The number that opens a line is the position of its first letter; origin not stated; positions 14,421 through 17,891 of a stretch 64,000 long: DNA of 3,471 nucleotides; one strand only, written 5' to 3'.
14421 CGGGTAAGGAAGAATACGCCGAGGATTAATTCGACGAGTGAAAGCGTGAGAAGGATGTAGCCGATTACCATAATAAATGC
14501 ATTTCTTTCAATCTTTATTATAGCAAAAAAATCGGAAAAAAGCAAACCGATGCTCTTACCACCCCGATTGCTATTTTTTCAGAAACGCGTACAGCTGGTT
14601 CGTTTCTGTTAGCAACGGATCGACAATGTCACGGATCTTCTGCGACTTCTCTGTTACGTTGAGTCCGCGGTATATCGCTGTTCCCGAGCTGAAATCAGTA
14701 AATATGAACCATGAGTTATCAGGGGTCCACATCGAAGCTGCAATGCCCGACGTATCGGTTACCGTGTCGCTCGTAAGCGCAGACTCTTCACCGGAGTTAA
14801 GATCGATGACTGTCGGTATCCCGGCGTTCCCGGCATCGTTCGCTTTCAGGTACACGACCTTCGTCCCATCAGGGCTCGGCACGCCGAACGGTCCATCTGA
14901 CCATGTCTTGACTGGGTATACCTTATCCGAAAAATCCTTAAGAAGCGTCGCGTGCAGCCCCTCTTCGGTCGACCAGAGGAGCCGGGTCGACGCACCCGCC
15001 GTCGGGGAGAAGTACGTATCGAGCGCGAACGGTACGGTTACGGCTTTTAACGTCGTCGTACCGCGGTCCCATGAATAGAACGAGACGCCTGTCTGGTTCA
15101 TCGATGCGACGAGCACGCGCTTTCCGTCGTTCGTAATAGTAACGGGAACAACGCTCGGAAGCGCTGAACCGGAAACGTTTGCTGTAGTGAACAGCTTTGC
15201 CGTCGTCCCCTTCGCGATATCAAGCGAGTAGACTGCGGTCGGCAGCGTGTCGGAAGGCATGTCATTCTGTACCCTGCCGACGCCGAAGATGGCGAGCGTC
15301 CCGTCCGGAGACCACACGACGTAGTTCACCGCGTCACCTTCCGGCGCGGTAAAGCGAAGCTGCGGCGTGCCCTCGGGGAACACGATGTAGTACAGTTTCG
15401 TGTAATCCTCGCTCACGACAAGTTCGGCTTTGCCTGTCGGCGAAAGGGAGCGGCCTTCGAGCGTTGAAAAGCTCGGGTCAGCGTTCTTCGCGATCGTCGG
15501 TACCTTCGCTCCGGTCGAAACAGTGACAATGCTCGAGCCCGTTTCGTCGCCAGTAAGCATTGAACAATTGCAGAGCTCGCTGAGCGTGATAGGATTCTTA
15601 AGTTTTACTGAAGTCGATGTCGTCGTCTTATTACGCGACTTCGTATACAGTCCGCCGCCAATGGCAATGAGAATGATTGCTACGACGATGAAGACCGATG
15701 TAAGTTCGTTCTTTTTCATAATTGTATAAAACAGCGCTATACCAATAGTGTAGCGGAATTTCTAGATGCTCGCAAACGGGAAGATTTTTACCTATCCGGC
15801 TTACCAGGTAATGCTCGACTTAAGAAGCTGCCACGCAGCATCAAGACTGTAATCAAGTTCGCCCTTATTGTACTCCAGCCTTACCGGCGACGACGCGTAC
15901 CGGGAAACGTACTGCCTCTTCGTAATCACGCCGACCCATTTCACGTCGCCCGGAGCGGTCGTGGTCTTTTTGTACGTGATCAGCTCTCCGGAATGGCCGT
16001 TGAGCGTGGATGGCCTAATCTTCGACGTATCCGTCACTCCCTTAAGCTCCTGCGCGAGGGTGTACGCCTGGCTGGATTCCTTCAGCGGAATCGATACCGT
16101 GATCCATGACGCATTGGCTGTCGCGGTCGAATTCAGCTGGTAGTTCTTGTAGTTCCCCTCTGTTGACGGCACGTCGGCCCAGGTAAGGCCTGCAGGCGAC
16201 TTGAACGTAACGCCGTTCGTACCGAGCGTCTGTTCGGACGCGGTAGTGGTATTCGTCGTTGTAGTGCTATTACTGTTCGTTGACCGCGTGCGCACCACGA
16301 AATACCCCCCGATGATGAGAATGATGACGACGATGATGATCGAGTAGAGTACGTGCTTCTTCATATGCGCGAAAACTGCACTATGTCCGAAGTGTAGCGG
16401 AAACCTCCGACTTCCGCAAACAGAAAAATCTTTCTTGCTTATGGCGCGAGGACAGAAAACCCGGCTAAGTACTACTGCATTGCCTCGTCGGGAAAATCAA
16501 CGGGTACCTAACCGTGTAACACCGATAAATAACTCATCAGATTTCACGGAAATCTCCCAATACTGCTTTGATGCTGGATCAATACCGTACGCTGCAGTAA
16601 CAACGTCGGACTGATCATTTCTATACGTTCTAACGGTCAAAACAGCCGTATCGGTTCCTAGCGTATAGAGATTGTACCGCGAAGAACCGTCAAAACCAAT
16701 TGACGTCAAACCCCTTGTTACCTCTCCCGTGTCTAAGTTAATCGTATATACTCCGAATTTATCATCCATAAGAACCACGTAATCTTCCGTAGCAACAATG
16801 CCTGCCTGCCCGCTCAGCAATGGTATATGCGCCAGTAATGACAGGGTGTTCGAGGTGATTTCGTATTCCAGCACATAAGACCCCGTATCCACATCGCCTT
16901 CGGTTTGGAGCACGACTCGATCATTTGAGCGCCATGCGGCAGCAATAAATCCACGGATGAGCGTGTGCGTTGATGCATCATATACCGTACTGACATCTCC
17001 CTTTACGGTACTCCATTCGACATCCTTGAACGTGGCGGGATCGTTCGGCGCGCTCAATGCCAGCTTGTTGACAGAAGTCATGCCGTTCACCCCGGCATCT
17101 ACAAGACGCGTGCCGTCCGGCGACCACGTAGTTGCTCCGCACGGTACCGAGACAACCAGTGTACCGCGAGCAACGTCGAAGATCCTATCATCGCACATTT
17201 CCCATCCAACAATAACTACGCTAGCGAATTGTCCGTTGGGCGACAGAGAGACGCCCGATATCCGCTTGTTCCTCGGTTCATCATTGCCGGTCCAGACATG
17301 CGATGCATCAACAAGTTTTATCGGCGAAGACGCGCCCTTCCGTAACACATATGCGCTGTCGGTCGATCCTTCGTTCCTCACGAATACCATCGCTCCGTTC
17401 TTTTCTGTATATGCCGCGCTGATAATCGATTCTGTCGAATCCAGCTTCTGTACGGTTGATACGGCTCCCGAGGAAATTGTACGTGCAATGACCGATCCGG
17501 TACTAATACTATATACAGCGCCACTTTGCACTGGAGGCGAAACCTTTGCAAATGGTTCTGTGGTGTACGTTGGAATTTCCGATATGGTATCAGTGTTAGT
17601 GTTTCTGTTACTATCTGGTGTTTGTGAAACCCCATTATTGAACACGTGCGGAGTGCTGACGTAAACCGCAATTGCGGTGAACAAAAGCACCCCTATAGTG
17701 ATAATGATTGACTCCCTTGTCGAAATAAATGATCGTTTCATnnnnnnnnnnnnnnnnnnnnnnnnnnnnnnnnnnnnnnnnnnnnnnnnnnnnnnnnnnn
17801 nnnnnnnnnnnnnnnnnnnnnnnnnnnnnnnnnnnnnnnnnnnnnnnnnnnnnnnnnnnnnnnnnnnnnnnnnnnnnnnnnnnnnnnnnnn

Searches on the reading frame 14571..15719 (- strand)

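Call 4: search_protein_families(library=pfam, proteins=[window:14571-15719:-], max_evalue=0.1)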
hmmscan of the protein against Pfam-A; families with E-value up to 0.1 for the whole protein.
window:14571-15719:- (382 aa): 1 family
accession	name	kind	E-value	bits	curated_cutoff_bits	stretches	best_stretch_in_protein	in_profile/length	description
PF07676.18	PD40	-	3.5e-05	24.1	20.9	0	320-350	4-37/38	WD40-like Beta Propeller Repeat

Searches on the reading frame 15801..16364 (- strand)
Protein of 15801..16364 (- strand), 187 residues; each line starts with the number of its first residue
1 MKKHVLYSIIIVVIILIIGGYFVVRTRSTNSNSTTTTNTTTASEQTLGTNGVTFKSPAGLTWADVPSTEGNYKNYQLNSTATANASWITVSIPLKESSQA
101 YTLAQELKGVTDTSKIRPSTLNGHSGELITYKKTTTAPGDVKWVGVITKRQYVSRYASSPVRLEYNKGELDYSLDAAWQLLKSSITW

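Call 4: search_protein_families(library=pfam, proteins=[window:15801-16364:-], max_evalue=0.1)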
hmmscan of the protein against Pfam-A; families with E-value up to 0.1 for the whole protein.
window:15801-16364:- (187 aa): 2 families
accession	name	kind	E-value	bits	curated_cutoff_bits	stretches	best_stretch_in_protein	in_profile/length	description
PF18933.6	PsbP_2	-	0.018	15.5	27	1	9-138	3-143/184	PsbP-like protein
PF14221.11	DUF4330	-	0.061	13.9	27.6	0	9-40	20-50/167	Domain of unknown function (DUF4330)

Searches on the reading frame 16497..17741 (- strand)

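Call 4: search_protein_families(library=pfam, proteins=[window:16497-17741:-], max_evalue=0.1)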
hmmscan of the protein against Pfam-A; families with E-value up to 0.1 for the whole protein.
window:16497-17741:- (414 aa): 2 families
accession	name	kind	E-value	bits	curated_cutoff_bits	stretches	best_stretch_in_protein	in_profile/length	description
PF12894.13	ANAPC4_WD40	-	0.017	15.8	22.9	0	146-204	26-81/91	Anaphase-promoting complex subunit 4 WD40 domain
PF07676.18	PD40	-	0.08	13.4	20.9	0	203-214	13-24/38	WD40-like Beta Propeller Repeat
